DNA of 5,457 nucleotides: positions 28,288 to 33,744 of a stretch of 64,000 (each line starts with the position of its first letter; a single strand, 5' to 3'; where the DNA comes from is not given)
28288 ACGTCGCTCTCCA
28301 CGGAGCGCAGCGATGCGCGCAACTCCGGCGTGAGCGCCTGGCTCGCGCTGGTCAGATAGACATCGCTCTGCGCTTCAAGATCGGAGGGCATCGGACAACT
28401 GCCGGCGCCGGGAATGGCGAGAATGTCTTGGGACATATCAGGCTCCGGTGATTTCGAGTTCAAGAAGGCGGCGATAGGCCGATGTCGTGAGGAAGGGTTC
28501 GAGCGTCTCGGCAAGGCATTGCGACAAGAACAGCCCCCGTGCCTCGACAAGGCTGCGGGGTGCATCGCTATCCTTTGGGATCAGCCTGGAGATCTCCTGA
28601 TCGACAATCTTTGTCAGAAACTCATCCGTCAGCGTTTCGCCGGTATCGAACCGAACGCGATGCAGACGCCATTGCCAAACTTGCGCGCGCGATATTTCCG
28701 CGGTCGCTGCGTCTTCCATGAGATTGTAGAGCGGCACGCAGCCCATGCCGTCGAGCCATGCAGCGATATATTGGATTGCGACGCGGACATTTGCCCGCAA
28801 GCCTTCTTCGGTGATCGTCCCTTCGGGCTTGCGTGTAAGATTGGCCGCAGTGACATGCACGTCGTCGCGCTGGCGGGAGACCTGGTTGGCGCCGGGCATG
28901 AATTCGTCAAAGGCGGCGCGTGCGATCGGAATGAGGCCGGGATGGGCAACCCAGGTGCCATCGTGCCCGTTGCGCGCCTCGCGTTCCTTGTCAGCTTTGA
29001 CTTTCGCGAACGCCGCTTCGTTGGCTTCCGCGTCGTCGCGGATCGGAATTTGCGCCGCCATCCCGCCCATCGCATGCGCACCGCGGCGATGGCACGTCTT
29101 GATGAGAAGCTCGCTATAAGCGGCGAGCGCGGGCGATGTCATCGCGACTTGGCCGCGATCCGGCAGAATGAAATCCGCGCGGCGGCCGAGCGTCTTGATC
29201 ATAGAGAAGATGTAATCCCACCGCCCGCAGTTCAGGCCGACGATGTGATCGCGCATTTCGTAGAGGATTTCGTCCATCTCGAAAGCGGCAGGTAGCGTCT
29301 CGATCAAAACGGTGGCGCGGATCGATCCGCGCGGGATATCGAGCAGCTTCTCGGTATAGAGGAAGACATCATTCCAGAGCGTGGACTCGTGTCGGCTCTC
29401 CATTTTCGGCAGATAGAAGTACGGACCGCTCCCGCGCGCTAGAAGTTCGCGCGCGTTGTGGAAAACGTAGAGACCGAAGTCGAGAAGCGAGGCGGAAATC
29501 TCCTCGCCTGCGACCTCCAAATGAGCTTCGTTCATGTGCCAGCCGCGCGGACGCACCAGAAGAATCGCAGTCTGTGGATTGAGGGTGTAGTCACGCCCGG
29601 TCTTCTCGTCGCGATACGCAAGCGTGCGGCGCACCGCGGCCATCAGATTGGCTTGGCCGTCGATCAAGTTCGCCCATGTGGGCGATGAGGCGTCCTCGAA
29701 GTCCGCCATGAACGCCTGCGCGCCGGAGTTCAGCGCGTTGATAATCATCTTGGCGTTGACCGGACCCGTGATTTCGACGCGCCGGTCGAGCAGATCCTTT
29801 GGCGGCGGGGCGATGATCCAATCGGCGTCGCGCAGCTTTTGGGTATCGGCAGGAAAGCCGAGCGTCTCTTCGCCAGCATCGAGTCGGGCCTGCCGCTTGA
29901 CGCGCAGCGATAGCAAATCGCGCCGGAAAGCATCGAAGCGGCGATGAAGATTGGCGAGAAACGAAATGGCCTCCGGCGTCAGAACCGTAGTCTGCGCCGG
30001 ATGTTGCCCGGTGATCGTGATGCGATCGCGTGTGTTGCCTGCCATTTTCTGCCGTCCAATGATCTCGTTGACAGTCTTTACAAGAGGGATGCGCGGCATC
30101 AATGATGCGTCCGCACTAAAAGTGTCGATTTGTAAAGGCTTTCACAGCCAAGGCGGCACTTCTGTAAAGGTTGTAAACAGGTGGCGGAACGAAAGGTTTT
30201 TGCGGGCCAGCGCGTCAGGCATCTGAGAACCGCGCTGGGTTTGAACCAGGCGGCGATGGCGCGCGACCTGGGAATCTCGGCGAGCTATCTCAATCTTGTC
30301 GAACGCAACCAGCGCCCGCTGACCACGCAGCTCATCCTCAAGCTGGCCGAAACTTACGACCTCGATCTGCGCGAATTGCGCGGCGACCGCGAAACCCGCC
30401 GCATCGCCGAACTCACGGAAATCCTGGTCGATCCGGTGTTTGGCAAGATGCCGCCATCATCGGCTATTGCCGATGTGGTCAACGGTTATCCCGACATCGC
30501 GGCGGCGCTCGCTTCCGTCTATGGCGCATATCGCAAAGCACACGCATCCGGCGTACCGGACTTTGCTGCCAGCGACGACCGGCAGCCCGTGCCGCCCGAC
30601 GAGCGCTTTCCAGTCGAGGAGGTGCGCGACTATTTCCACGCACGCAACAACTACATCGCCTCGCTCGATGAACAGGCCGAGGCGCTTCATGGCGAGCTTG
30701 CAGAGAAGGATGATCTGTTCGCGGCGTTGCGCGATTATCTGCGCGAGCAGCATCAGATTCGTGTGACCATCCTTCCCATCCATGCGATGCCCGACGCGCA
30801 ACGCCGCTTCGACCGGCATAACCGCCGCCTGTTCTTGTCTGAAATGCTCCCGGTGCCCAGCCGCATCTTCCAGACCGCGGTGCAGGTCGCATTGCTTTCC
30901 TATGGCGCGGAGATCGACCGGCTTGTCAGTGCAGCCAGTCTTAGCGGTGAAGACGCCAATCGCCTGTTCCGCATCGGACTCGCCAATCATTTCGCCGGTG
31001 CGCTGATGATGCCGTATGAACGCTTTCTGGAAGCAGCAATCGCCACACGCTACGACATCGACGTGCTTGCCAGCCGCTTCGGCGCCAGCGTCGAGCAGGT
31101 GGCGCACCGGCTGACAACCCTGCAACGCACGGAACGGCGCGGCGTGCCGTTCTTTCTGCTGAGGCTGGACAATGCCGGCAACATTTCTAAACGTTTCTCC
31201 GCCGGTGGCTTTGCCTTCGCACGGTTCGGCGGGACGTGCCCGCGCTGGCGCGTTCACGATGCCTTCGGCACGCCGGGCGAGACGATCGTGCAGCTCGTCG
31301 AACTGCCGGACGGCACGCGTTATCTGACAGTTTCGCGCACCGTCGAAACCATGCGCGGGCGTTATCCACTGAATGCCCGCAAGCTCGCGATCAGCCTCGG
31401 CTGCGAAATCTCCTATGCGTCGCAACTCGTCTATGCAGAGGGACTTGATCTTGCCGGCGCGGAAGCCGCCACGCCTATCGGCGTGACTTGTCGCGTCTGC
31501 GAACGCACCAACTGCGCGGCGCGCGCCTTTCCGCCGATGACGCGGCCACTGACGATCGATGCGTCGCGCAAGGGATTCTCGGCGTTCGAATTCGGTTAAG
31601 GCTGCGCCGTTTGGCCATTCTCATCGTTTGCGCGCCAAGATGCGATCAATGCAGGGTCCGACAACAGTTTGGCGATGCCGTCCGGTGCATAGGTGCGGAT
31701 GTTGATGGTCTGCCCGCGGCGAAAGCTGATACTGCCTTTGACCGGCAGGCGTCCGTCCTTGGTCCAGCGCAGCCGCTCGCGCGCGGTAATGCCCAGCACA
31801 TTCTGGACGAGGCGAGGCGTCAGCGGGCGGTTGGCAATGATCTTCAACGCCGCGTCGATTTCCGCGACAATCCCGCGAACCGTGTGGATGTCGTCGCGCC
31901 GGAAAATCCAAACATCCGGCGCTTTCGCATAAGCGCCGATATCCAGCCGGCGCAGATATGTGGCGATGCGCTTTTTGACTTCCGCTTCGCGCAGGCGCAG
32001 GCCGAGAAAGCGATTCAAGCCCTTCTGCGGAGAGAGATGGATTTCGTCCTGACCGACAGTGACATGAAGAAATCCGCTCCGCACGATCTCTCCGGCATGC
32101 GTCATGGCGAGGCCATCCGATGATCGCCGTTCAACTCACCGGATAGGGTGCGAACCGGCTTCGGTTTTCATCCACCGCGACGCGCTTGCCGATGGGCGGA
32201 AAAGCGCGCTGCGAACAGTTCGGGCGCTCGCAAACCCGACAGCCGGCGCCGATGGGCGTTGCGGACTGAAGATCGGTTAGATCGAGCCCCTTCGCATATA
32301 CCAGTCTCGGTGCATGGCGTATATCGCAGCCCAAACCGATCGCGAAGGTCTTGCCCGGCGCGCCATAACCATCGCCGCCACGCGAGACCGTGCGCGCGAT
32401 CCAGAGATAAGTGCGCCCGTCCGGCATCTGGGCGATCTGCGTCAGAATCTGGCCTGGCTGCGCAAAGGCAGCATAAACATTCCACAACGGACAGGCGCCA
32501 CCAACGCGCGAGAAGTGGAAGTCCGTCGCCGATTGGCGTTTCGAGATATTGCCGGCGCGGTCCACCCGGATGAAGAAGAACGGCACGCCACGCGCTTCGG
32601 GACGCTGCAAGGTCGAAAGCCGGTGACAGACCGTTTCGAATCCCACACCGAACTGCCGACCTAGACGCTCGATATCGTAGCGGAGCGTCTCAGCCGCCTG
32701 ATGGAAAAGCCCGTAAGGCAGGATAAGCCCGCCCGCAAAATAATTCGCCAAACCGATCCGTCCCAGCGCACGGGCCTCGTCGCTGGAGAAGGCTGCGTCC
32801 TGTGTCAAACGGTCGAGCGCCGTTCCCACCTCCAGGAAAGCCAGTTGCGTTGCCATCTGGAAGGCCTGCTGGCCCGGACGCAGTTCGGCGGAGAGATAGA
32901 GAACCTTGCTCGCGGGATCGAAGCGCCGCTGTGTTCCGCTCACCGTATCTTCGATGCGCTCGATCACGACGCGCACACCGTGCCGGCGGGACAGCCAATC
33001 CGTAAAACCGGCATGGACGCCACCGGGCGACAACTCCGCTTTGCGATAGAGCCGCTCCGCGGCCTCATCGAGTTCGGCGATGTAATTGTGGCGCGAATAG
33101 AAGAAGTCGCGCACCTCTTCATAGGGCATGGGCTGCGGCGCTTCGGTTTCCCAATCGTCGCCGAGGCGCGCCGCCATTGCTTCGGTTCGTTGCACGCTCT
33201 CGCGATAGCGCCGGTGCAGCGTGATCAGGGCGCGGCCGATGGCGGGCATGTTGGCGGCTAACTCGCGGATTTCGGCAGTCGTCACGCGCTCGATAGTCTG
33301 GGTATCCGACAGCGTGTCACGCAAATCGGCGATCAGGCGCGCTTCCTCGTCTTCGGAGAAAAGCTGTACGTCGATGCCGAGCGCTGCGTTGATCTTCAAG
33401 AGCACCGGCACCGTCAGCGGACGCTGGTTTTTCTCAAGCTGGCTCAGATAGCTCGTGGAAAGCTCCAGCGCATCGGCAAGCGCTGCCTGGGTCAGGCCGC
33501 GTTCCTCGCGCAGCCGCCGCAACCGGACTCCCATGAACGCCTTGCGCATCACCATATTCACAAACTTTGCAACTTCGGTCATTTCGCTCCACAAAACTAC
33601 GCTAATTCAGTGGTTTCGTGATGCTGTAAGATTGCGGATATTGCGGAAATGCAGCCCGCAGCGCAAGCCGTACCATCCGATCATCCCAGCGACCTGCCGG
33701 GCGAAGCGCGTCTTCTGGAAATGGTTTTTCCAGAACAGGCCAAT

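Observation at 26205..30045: Glyoxylate-shunt operon in which aceB and aceA are each followed by a paralogous small ORF with a conserved H-x-G-x-G-x-WGDQM-x-P-x-V tail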

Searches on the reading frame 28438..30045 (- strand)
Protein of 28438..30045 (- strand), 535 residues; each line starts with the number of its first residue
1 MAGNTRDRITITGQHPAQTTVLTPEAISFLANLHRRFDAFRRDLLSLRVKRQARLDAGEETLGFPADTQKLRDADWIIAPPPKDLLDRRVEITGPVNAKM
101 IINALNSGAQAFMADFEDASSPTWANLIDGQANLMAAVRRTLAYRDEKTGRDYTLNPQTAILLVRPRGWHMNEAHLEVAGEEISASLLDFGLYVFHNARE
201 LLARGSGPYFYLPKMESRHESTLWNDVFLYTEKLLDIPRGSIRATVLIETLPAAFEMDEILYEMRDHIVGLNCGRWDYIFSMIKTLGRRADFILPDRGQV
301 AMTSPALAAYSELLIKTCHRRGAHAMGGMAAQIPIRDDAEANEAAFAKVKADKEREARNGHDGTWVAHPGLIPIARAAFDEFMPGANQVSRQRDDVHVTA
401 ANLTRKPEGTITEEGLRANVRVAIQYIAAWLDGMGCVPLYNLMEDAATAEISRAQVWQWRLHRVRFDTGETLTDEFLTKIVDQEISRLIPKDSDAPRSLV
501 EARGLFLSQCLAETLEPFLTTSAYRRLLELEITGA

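Call 6: search_protein_families(library=pfam, proteins=[window:28438-30045:-], max_evalue=1)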
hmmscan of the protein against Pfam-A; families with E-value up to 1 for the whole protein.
window:28438-30045:- (535 aa): 4 families
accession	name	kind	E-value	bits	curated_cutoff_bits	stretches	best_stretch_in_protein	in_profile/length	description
PF01274.28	MS_TIM-barrel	-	8.8e-111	369.3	26.4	1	162-403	2-245/248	Malate synthase, TIM barrel domain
PF20659.2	MS_C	-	2.3e-36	125.2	23.1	1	411-527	2-118/118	Malate synthase, C-terminal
PF20656.2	MS_N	-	7.8e-12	45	23.5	1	16-60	11-55/64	Malate synthase, N-terminal domain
PF03328.21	HpcH_HpaI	-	0.029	14.1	25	1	210-283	88-159/221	HpcH/HpaI aldolase/citrate lyase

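Call 7: search_protein_families(library=ncbifam, proteins=[window:28438-30045:-], max_evalue=1)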
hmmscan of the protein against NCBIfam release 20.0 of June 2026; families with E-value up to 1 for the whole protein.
window:28438-30045:- (535 aa): 4 families
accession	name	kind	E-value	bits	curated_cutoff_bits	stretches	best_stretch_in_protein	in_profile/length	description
TIGR01344.1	malate_syn_A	equivalog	2.7e-231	768.2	594.5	1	21-527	1-510/511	malate synthase A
NF002825.0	PRK02999.1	equivalog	2e-10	39.9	565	1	143-483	320-670/726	malate synthase G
TIGR01345.1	malate_syn_G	equivalog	9.1e-10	37.6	989.15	1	150-483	323-667/721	malate synthase G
NF041626.1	malyCoAlyase_Halo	equivalog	0.081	11.9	500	1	231-394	128-275/340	L-malyl-CoA/beta-methylmalyl-CoA lyase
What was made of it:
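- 28438..30045 (-): aceB, malate synthase A (535 aa from ATG 30045). TIGR01344 768 bits against 594.5; Pfam MS_N, MS_TIM-barrel and MS_C (calls 6, 7).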

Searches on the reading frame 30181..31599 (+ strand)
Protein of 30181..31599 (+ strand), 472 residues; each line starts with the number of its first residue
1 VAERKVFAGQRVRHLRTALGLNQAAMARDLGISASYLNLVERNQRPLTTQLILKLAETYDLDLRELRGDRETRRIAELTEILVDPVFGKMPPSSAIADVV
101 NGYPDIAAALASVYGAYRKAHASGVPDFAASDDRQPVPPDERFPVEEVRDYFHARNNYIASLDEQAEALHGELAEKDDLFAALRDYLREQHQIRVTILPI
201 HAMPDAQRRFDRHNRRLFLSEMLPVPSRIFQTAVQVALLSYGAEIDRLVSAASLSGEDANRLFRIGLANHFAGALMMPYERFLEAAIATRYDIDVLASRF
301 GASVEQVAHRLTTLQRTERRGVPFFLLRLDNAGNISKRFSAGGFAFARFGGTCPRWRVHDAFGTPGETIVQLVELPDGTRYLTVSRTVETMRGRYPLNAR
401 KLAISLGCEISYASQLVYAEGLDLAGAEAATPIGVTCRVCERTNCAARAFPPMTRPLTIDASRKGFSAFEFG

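Call 6: search_protein_families(library=pfam, proteins=[window:30181-31599:+], max_evalue=1)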
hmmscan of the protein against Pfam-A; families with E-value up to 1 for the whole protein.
window:30181-31599:+ (472 aa): 5 families
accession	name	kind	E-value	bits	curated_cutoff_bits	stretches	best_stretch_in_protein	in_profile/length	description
PF09856.14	ScfRs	-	7e-66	221.4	24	1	313-469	1-157/157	Short-chain fatty acyl coenzyme A regulator, C-terminal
PF06114.19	Peptidase_M78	-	1.9e-23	83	22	1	189-312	2-123/123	IrrE N-terminal-like domain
PF01381.28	HTH_3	-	2.3e-10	40.8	23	1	13-66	2-55/55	Helix-turn-helix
PF13560.12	HTH_31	-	1.4e-09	38.6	27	1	9-66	3-61/64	Helix-turn-helix domain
PF12844.13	HTH_19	-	1.1e-06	28.9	30.2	1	9-66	1-58/64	Helix-turn-helix domain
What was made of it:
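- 30181..31599 (+): RamB-like ScfR-family transcriptional regulator, transcribed divergently from the operon. Pfam HTH_3 + Peptidase_M78 + ScfRs (call 6).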

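Call 7: search_protein_families(library=ncbifam, proteins=[window:30181-31599:+], max_evalue=1)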
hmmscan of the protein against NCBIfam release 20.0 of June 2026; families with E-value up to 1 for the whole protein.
window:30181-31599:+ (472 aa): 12 families
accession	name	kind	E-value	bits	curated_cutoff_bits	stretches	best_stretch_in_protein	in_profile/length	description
NF038139.1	Reg_Aceta_RamB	equivalog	8.6e-133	443.4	700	1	7-465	2-461/465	acetate metabolism transcriptional regulator RamB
TIGR03070.1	couple_hipB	subfamily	6.3e-06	26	71.65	1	9-62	4-57/58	type II toxin-antitoxin system Y4mF family antitoxin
NF006015.0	PRK08154.1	subfamily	1.7e-05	24.1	204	1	9-74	32-97/314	anaerobic benzoate catabolism transcriptional regulator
TIGR02607.1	antidote_HigA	equivalog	0.0004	20.2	47.7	1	18-59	18-59/81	HigA family addiction module antitoxin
NF041951.1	phage_RstR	subfamily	0.00053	20.2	80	1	10-75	5-70/108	RstR family transcriptional repressor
NF007408.0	PRK09943.1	equivalog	0.011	15.3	211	1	1-71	1-71/185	HTH-type transcriptional regulator PuuR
TIGR02612.1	mob_myst_A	hypoth_equivalog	0.014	15.3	122.6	1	12-45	30-63/150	mobile mystery protein A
TIGR03830.1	CxxCG_CxxCG_HTH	subfamily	0.02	14.7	61.8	1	5-45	63-103/127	type II TA system antitoxin MqsA family protein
NF007257.0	PRK09706.1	subfamily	0.022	14.6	101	1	8-58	6-56/135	transcriptional repressor DicA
NF046032.1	TransRegSlrRBacil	equivalog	0.035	14.2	250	1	9-67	3-62/149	HTH-type transcriptional regulator SlrR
NF033193.2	lipo_NDxxF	hypoth_equivalog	0.036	13.8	60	1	137-177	123-163/199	NDxxF motif lipoprotein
TIGR00270.2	TIGR00270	equivalog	0.059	13.2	110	1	10-71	78-139/159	multiprotein bridging factor aMBF1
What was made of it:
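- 30181..31599 (+): NCBIfam RamB NF038139 443 bits, below its 700-bit cut-off (call 7).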

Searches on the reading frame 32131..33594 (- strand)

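Call 62: search_protein_families(library=pfam, proteins=[window:32131-33594:-], max_evalue=0.0001)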
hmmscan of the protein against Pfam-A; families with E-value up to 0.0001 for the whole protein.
window:32131-33594:- (487 aa): 7 families
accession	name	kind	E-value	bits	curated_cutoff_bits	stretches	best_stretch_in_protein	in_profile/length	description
PF09856.14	ScfRs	-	8.1e-75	250.4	24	1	328-484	1-157/157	Short-chain fatty acyl coenzyme A regulator, C-terminal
PF06114.19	Peptidase_M78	-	2.3e-25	89.2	22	1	204-327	3-123/123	IrrE N-terminal-like domain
PF01381.28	HTH_3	-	8.6e-14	51.8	23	1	25-78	1-54/55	Helix-turn-helix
PF13560.12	HTH_31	-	2.8e-12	47.2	27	1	21-78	2-60/64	Helix-turn-helix domain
PF12844.13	HTH_19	-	3e-08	33.9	30.2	1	23-75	2-54/64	Helix-turn-helix domain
PF13413.12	HTH_25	-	3e-05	24.2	24.6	0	24-57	1-34/62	Helix-turn-helix domain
PF13443.12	HTH_26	-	7.3e-05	23.4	22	0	24-76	1-54/63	Cro/C1-type HTH DNA-binding domain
